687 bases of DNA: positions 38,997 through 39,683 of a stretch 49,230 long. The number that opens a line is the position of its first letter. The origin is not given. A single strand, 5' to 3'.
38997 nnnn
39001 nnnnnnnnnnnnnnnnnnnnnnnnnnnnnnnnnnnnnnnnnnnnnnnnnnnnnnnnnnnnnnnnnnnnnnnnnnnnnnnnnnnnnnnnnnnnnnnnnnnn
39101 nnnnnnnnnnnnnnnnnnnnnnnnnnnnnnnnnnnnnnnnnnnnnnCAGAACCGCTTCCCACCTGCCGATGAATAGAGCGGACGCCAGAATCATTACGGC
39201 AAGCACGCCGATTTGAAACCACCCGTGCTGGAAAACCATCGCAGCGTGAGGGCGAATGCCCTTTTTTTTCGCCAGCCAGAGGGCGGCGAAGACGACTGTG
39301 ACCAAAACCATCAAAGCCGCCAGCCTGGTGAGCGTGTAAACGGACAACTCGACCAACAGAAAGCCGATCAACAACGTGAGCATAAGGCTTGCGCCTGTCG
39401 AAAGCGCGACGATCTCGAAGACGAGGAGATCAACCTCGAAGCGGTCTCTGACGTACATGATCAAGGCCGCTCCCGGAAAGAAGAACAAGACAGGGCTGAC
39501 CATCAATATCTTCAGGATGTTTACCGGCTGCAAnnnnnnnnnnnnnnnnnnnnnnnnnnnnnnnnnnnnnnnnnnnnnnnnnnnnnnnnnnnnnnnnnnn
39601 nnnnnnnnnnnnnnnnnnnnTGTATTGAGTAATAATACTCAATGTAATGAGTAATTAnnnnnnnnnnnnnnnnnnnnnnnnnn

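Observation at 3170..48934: A ~46-kb glycan super-locus combining Wzm/Wzt export with six GT-C membrane enzymes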

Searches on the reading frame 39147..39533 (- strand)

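Call 70: search_protein_families(library=pfam, proteins=[window:39147-39533:-], max_evalue=10)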
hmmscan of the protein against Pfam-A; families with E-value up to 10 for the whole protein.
seq(129 aa): 2 families
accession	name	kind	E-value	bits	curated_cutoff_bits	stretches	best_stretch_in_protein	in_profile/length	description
PF07760.16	DUF1616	-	0.0081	15.8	31.6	1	5-85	20-112/307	Protein of unknown function (DUF1616)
PF11990.13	DUF3487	-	1.8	8.8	27.8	1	42-97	29-82/114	Protein of unknown function (DUF3487)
